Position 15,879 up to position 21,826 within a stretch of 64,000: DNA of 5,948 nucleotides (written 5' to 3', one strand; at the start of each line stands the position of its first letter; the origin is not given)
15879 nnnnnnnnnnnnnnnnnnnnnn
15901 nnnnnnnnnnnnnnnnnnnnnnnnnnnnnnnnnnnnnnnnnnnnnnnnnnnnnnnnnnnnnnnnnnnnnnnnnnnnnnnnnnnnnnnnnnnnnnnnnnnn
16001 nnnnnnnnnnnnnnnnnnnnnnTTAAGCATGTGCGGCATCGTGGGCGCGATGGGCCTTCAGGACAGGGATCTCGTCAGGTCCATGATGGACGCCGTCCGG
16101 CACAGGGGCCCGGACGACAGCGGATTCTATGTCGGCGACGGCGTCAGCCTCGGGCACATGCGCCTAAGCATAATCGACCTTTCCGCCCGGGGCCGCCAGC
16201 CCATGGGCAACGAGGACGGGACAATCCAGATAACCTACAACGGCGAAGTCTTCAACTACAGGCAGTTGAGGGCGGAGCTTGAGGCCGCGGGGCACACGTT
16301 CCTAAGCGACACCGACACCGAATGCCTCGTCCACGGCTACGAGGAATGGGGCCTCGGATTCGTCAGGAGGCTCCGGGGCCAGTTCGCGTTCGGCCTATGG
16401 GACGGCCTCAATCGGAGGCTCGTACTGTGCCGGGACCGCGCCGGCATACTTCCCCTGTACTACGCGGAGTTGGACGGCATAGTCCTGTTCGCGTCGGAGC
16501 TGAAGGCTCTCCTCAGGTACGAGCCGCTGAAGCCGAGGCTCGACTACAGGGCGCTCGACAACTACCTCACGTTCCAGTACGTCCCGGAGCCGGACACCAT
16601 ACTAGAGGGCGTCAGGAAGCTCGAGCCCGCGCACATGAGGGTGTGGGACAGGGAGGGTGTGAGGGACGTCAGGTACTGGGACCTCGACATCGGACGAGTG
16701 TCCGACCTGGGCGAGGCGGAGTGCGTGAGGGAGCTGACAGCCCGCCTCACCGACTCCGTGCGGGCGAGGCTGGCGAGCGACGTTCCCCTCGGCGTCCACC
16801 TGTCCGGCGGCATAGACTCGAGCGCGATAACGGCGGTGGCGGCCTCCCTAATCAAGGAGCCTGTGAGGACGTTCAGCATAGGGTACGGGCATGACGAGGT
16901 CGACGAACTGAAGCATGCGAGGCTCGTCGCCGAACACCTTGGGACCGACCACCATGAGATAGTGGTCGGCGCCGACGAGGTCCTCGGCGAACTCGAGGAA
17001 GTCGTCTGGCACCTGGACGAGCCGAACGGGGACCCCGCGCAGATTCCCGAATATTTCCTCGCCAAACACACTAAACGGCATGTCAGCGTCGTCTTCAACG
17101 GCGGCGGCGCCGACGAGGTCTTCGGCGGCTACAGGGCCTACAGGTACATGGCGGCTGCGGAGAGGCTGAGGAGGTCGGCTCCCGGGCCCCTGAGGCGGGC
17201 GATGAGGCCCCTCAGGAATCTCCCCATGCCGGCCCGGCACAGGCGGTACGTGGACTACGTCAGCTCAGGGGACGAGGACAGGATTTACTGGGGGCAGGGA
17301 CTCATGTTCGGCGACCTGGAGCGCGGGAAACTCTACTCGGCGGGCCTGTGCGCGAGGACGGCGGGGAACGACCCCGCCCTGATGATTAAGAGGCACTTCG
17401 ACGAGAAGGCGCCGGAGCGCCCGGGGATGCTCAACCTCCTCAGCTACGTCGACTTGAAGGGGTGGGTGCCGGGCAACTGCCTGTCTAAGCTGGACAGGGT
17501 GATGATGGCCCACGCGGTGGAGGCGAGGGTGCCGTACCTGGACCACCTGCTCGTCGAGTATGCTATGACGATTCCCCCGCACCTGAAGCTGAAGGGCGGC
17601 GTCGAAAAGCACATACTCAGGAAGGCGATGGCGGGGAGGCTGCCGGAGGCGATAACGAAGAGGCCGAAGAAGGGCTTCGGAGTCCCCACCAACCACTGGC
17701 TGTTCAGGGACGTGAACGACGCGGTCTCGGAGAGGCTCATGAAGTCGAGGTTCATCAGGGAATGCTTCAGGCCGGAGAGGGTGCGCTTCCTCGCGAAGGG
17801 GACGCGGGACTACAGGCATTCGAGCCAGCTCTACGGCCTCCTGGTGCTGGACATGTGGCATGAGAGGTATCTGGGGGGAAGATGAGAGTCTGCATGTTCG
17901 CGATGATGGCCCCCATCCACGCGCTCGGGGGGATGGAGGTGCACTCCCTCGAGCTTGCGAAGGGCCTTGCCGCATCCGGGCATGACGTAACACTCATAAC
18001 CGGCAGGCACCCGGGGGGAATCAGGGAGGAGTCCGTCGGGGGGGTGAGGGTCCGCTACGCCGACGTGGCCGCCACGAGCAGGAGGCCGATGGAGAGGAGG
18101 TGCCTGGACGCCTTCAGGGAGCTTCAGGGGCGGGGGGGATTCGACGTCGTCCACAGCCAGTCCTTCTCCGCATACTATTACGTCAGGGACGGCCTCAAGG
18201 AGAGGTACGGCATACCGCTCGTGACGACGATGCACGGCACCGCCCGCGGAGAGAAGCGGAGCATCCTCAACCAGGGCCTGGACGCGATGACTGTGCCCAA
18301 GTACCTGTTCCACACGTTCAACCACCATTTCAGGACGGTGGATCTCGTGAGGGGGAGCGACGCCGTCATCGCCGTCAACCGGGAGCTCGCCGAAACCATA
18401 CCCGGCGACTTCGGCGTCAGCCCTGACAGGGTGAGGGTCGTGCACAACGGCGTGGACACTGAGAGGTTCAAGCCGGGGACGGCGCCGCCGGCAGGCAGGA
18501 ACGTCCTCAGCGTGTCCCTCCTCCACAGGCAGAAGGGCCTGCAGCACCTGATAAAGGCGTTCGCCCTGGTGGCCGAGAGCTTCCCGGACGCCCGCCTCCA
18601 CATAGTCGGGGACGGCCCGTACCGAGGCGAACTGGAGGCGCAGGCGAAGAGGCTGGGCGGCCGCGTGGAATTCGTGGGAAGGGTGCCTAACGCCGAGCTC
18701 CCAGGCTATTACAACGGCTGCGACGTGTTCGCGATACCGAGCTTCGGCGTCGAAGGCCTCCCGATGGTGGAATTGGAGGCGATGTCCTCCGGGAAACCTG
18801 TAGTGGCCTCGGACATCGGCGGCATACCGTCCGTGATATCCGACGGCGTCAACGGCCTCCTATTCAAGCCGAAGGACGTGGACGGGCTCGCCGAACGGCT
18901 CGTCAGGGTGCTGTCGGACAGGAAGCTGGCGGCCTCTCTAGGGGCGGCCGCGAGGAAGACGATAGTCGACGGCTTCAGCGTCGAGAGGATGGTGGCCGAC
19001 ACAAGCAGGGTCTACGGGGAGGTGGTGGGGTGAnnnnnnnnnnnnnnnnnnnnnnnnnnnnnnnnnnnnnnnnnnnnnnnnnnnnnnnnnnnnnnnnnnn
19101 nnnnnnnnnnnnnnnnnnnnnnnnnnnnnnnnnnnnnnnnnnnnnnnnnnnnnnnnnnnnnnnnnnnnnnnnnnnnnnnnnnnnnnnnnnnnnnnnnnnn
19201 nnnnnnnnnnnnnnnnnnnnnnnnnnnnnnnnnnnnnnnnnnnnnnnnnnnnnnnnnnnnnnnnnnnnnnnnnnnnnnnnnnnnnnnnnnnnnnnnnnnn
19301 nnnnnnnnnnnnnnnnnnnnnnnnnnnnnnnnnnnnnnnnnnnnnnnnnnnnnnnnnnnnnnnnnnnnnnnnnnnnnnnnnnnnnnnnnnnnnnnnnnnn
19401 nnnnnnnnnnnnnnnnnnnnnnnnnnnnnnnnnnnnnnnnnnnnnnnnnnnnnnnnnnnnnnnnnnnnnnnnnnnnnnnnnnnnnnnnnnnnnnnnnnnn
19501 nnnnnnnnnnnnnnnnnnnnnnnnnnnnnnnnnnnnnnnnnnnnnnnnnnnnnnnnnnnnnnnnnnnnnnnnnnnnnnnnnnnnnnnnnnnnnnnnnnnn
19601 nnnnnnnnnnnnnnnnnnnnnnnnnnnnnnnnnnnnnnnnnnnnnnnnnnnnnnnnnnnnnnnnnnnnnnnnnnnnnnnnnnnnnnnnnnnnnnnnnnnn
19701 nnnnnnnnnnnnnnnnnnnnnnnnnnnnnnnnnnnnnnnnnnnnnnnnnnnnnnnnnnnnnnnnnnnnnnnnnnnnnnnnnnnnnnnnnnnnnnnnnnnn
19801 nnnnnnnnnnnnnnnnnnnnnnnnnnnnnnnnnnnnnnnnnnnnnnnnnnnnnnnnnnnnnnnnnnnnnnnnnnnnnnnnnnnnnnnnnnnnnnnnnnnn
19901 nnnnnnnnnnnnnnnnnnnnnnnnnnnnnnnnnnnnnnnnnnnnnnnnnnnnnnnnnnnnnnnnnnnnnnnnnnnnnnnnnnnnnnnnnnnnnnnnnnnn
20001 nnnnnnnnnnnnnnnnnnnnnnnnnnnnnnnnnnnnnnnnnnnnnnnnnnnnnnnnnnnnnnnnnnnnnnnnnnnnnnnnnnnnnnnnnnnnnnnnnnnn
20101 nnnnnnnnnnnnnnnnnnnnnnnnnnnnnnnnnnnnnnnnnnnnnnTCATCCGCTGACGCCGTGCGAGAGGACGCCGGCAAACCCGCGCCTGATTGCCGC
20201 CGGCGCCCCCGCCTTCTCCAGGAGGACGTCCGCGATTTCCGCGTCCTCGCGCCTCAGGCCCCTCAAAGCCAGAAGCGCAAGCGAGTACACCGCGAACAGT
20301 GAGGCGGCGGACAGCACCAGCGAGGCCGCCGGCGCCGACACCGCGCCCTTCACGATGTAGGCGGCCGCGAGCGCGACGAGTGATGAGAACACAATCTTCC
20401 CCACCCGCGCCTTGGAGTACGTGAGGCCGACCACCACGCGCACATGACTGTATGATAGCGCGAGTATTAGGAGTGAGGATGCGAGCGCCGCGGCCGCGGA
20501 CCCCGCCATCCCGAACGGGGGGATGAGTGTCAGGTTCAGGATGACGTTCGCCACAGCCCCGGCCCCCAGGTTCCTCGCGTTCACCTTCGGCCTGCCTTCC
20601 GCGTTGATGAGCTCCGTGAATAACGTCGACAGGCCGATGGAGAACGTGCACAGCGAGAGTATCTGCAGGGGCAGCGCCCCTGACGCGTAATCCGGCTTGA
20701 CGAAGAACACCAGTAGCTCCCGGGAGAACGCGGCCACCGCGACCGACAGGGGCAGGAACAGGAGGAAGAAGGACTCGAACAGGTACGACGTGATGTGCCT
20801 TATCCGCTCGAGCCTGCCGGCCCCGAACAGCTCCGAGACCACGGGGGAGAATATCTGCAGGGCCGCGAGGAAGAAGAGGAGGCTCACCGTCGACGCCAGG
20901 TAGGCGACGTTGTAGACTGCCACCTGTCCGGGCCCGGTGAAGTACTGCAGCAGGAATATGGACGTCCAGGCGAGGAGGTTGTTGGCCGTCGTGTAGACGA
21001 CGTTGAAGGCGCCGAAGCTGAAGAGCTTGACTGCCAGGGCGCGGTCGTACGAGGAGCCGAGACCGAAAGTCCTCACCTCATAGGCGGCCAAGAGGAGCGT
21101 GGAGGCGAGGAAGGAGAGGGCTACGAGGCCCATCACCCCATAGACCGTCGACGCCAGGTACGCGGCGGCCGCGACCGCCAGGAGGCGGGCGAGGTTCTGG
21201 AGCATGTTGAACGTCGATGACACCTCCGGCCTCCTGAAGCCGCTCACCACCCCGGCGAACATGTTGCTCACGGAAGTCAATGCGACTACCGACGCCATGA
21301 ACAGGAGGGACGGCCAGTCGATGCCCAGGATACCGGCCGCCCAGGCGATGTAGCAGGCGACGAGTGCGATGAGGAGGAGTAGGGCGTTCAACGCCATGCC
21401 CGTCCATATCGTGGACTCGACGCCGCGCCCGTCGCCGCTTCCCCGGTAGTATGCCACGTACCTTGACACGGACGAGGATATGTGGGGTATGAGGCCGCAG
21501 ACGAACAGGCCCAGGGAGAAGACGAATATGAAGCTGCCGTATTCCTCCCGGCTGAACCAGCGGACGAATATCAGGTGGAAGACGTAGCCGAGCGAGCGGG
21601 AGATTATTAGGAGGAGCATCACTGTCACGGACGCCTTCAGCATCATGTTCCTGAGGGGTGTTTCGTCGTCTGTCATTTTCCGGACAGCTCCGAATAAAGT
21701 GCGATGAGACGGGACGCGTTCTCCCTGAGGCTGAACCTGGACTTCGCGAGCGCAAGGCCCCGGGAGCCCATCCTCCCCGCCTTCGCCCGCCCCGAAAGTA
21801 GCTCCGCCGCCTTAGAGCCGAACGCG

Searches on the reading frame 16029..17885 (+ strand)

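Call 55: search_protein_families(library=pfam, proteins=[window:16029-17885:+])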
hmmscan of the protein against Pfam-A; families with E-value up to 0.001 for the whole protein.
window:16029-17885:+ (618 aa): 5 families
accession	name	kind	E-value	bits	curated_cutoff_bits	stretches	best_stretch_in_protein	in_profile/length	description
PF00733.27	Asn_synthase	-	4.2e-100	336.3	21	1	236-612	2-354/354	Asparagine synthase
PF13537.11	GATase_7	-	3.3e-41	140.6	25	1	43-162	1-122/123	Glutamine amidotransferase domain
PF13522.11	GATase_6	-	1.1e-38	132.7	27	1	28-157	1-130/130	Glutamine amidotransferase domain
PF02540.23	NAD_synthase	-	1.5e-05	24.7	21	1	233-313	2-81/242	NAD synthase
PF06508.19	QueC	-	2.9e-05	24.1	22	1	257-313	5-60/210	Queuosine biosynthesis protein QueC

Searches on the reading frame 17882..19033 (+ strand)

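Call 55: search_protein_families(library=pfam, proteins=[window:17882-19033:+])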
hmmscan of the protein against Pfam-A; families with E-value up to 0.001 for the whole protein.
window:17882-19033:+ (383 aa): 7 families
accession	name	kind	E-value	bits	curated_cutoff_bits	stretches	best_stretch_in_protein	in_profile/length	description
PF00534.26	Glycos_transf_1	-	2e-42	145.1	26.4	1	203-359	13-171/172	Glycosyl transferases group 1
PF13692.12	Glyco_trans_1_4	-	6.7e-40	137.1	27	1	207-346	3-142/142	Glycosyl transferases group 1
PF13439.12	Glyco_transf_4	-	6.2e-33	114.6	28.5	1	16-195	2-170/170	Glycosyltransferase Family 4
PF13579.12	Glyco_trans_4_4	-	2.1e-25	90.3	29.7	1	16-190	1-158/158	Glycosyl transferase 4-like domain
PF20706.3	GT4-conflict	-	7.1e-13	48.7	26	1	151-349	139-360/385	Family 4 Glycosyltransferase in conflict systems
PF13524.12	Glyco_trans_1_2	-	2e-09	38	25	1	231-371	10-139/144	Glycosyl transferase-like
PF08323.17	Glyco_transf_5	-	7.3e-05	23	22.7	0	9-51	9-50/239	Starch synthase catalytic domain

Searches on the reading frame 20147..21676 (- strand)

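Call 55: search_protein_families(library=pfam, proteins=[window:20147-21676:-])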
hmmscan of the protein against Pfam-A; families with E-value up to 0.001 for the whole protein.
window:20147-21676:- (509 aa): 2 families
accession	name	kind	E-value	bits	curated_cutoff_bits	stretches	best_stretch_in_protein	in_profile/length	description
PF01943.22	Polysacc_synt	-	4.9e-15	56.1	28.2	1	18-283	7-273/274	Polysaccharide biosynthesis protein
PF01554.23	MatE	-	1.7e-09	38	24.9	1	234-382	11-160/161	MatE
